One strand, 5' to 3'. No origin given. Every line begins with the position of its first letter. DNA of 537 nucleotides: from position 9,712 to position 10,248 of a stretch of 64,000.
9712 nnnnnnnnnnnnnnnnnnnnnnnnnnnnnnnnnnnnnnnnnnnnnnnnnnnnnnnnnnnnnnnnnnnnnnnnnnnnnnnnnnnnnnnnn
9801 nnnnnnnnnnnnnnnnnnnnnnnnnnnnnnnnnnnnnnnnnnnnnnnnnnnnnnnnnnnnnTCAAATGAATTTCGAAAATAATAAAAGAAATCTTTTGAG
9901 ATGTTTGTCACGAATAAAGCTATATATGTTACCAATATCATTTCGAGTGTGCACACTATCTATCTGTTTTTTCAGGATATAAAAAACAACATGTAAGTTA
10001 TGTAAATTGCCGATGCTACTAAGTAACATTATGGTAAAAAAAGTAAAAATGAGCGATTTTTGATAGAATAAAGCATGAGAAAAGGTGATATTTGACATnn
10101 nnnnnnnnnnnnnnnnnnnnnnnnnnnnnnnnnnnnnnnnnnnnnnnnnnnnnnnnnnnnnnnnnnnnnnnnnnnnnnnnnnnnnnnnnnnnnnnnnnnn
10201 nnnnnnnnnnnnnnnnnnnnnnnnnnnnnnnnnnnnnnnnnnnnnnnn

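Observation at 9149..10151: About 1 kb AT-rich stretch between yqeJ and ygeF with only one modest annotated gene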

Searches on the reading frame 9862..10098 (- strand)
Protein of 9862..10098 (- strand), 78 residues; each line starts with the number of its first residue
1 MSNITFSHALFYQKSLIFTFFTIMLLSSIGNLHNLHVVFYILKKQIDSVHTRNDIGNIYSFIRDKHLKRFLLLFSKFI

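Call 16: search_protein_families(library=pfam, proteins=[window:9862-10098:-], max_evalue=1)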
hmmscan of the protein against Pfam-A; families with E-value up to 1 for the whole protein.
window:9862-10098:- (78 aa): 0 families

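Call 17: search_protein_families(library=ncbifam, proteins=[window:9862-10098:-], max_evalue=1)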
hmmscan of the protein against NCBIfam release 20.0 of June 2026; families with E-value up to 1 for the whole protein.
window:9862-10098:- (78 aa): 0 families

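Call 58: find_homologous_proteins(query=window:9862-10098:-, max_evalue=0.01)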
Query window:9862-10098:- (78 aa): 13 proteins with E <= 0.01 among 13 candidates.
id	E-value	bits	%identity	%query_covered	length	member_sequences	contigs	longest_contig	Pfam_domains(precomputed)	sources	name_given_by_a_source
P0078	1.4e-38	147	95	100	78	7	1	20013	-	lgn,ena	-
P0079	3.9e-37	143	92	100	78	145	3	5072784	-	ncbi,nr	ncbi:hypothetical protein CPH39_04695 [Escherichia coli]|nr:hypothetical protein [Escherichia coli] 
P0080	5.0e-35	136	92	100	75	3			-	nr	nr:hypothetical protein [Escherichia coli]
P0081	1.8e-33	131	87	100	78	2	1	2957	-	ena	-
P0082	1.4e-30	122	86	100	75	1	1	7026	-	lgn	-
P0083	5.1e-26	108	73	100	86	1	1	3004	-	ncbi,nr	ncbi:hypothetical protein C7U72_27150 [Escherichia coli]|nr:hypothetical protein C7U72_27150 [Escher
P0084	6.2e-24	101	93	71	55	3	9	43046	-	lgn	-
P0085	8.3e-24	101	95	71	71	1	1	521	-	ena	-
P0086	5.8e-22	95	89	71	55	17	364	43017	-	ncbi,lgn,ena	-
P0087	1.7e-20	90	90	65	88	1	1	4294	-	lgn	-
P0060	4.2e-10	57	80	53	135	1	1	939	-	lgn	-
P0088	1.4e-8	52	97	40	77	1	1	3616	-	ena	-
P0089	7.1e-8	50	74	49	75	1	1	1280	-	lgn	-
